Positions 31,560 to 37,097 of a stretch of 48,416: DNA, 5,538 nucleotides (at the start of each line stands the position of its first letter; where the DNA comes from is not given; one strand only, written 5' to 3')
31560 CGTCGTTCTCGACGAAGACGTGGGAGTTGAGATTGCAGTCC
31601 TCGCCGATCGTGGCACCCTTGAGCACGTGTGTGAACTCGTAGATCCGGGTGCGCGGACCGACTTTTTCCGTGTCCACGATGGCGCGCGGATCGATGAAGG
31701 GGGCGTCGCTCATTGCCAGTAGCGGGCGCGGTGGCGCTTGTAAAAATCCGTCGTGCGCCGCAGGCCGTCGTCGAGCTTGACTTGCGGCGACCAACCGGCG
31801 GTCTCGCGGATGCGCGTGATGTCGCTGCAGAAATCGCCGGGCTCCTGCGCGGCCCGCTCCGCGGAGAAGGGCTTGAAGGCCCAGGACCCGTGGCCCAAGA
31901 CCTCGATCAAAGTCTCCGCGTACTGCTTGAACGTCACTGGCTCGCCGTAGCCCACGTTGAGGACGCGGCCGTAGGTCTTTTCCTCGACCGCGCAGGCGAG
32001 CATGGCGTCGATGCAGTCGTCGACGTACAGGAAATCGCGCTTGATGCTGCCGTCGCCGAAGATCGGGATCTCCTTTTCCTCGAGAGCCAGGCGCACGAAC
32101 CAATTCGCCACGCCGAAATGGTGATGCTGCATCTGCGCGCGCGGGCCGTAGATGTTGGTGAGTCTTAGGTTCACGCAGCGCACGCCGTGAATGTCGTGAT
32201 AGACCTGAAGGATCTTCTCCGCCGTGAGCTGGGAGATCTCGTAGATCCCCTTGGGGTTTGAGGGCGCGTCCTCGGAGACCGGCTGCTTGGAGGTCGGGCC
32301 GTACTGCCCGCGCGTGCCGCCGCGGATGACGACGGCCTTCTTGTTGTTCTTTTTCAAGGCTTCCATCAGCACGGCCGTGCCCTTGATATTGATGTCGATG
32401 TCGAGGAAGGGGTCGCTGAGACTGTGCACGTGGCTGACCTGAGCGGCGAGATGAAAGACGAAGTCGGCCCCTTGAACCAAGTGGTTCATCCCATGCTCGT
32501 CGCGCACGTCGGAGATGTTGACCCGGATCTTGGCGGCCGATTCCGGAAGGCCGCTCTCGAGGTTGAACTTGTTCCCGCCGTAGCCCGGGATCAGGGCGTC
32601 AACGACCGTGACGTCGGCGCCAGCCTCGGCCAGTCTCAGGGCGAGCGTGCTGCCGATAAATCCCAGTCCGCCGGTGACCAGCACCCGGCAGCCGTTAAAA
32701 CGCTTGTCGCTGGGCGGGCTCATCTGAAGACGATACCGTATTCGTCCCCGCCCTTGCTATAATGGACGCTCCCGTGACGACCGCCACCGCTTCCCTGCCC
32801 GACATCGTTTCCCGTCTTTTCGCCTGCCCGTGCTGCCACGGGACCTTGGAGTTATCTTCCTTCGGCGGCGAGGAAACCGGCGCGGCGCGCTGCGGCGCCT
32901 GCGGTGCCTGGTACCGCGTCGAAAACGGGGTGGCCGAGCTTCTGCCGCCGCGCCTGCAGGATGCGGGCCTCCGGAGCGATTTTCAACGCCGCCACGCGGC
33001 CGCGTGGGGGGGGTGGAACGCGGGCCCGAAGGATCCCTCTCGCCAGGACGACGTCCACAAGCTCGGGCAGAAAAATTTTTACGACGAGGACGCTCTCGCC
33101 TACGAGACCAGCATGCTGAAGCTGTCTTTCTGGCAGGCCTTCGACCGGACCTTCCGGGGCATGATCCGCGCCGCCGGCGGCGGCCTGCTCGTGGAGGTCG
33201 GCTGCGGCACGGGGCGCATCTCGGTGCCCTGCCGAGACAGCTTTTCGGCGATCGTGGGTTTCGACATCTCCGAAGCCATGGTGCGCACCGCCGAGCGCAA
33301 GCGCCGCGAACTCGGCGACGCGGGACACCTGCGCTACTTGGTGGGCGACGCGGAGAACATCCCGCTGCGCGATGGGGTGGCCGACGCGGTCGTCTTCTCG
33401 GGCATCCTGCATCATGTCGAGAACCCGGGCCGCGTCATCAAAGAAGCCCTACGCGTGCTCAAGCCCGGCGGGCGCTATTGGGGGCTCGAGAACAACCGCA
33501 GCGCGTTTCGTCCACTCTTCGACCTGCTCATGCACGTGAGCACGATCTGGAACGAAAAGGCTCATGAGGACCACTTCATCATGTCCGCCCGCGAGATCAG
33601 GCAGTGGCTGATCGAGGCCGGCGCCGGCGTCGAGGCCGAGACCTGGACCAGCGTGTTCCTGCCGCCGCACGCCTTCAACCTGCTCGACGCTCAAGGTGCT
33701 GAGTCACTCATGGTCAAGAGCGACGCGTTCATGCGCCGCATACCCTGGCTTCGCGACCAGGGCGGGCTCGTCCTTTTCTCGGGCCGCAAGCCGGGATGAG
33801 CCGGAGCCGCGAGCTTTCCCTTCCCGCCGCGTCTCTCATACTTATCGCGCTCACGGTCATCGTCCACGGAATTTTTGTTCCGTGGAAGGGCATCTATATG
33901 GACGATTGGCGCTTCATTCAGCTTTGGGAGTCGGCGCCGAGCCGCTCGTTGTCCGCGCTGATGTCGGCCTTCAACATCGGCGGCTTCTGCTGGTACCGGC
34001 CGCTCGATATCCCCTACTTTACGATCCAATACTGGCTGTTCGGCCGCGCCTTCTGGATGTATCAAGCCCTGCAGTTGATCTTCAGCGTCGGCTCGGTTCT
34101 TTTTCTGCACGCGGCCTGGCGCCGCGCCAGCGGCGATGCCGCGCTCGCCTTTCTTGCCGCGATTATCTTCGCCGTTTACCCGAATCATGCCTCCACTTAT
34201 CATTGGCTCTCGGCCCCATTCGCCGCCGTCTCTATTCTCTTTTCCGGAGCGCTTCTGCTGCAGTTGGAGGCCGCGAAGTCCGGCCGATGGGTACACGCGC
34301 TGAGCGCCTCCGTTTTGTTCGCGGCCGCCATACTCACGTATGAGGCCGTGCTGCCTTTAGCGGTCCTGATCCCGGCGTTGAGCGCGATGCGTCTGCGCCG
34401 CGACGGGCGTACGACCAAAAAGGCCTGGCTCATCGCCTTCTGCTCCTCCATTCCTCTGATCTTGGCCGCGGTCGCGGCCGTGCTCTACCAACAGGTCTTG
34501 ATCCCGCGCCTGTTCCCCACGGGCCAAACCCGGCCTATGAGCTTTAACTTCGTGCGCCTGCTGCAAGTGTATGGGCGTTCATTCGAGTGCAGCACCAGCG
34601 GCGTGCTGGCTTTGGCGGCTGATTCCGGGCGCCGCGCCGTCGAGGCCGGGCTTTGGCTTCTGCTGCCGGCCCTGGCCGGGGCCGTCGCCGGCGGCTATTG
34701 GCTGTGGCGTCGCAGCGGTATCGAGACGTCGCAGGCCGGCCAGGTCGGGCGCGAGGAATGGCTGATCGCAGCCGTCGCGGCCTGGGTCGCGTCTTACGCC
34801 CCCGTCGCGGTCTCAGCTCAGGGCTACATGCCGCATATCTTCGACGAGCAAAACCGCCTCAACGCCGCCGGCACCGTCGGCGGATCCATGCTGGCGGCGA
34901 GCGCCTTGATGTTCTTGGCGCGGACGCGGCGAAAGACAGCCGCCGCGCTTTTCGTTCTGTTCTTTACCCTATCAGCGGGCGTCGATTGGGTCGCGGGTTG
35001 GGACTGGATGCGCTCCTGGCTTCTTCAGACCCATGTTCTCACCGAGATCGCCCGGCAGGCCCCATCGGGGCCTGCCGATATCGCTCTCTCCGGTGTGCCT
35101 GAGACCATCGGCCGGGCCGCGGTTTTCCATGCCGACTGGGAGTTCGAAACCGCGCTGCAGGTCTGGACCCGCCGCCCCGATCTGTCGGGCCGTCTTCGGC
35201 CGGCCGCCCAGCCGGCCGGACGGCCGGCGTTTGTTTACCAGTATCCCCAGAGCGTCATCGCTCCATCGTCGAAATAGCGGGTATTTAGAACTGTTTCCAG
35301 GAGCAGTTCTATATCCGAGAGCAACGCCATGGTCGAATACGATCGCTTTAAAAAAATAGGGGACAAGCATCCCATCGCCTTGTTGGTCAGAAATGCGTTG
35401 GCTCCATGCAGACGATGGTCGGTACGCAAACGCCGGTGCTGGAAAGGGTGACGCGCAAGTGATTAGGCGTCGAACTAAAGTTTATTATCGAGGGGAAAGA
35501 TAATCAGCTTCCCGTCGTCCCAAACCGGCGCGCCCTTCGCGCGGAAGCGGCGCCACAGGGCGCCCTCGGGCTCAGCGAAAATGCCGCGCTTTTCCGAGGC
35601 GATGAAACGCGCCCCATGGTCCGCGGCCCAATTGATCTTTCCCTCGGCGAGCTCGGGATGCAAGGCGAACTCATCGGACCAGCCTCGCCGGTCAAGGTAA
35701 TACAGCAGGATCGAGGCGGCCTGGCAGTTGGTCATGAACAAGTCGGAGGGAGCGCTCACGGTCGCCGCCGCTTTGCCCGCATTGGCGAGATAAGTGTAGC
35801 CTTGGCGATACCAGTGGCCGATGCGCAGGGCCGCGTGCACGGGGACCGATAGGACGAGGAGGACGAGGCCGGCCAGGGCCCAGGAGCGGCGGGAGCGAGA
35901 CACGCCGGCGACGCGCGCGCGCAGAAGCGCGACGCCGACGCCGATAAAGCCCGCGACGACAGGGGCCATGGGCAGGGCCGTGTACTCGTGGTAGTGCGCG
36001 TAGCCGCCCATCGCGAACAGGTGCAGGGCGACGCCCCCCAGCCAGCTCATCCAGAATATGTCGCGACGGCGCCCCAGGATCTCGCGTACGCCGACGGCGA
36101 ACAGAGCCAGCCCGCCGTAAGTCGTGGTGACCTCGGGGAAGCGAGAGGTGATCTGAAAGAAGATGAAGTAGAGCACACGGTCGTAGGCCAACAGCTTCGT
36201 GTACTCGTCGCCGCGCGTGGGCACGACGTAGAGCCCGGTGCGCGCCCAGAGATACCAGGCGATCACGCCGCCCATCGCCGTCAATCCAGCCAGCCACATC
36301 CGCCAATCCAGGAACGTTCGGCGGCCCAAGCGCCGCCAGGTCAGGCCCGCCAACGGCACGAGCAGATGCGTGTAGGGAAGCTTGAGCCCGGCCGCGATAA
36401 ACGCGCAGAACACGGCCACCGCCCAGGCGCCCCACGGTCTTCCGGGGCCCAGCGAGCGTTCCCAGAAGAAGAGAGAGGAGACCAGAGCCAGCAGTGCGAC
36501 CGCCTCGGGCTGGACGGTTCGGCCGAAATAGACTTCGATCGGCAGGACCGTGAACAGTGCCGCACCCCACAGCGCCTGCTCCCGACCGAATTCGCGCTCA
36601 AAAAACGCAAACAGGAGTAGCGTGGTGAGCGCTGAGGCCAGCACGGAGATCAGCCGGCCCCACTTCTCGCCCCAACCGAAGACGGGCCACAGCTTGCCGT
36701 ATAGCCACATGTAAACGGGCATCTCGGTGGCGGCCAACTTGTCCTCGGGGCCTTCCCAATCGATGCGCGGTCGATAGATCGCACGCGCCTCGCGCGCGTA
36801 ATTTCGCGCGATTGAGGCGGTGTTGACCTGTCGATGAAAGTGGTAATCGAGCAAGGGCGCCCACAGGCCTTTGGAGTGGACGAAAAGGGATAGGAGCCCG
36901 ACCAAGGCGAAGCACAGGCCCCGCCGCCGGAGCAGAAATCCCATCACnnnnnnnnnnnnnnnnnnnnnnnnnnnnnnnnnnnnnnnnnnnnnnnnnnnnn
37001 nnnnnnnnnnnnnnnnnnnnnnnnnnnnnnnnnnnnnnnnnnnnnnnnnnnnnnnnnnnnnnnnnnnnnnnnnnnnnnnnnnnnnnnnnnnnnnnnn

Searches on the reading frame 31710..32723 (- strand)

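Call 62: search_protein_families(library=pfam, proteins=[window:31710-32723:-], max_evalue=0.00001)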
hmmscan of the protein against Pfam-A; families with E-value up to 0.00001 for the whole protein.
window:31710-32723:- (337 aa): 6 families
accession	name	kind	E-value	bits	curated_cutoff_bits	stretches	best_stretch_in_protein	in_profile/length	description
PF01370.27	Epimerase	-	5.8e-48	163.8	20.9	1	14-258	1-240/240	NAD dependent epimerase/dehydratase family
PF16363.11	GDP_Man_Dehyd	-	8.2e-44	150.8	27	1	15-324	1-332/332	GDP-mannose 4,6 dehydratase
PF01073.25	3Beta_HSD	-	7.5e-16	58.4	22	1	15-245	1-228/280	3-beta hydroxysteroid dehydrogenase/isomerase family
PF02719.21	Polysacc_synt_2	-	2.1e-13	50.5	20.2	1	14-278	1-249/293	Polysaccharide biosynthesis protein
PF07993.18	NAD_binding_4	-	3.1e-09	36.8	20.1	1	16-241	1-258/258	Male sterility protein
PF04321.23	RmlD_sub_bind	-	5.8e-09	35.9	27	1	13-280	2-235/287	RmlD substrate binding domain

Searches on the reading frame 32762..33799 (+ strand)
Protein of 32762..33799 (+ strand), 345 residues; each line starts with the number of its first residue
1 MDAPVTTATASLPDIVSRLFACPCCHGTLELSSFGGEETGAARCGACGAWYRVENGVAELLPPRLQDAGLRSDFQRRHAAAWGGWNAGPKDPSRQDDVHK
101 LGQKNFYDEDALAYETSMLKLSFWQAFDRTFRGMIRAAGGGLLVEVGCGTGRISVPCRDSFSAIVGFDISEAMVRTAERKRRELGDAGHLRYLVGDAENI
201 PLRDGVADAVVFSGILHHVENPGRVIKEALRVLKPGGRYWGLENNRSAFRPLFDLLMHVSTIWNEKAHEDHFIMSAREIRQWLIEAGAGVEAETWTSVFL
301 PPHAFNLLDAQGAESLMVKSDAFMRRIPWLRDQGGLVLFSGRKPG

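Call 62: search_protein_families(library=pfam, proteins=[window:32762-33799:+], max_evalue=0.00001)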
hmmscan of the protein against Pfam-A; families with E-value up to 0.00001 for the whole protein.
window:32762-33799:+ (345 aa): 6 families
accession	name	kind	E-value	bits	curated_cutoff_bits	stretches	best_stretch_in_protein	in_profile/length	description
PF08241.18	Methyltransf_11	-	2.6e-25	89.3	21.2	1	144-239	1-93/95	Methyltransferase domain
PF13649.12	Methyltransf_25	-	6e-21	75.4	27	1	144-237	2-97/97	Methyltransferase domain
PF08242.18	Methyltransf_12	-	4.4e-17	63.1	30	1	144-238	1-97/98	Methyltransferase domain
PF13847.12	Methyltransf_31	-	3.7e-16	59.5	27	1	144-240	8-108/145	Methyltransferase domain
PF01209.24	Ubie_methyltran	-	5.4e-15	55.8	20.1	1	117-249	28-159/233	ubiE/COQ5 methyltransferase family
PF13489.12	Methyltransf_23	-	1e-13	51.8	27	1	141-289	24-160/164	Methyltransferase domain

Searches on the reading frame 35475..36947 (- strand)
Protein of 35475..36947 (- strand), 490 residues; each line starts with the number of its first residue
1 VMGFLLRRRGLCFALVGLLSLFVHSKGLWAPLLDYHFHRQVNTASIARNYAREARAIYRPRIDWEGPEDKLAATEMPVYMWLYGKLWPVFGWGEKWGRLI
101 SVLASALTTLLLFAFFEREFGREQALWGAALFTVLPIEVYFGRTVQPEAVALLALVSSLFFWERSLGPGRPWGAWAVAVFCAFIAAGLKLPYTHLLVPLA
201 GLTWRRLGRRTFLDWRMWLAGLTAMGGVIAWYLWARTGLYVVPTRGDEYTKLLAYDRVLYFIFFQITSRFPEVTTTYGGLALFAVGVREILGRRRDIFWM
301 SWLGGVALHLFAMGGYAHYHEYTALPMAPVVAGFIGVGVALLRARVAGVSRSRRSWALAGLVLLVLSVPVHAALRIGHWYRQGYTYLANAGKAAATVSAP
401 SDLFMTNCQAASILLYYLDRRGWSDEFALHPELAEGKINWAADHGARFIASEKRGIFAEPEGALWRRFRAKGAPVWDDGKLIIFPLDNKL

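Call 62: search_protein_families(library=pfam, proteins=[window:35475-36947:-], max_evalue=0.00001)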
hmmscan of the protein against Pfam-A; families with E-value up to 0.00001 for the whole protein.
window:35475-36947:- (490 aa): 1 family
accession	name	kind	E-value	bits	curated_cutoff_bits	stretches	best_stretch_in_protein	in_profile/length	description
PF13231.12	PMT_2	-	3.1e-12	47.4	26.1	1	77-234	4-160/160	Dolichyl-phosphate-mannose-protein mannosyltransferase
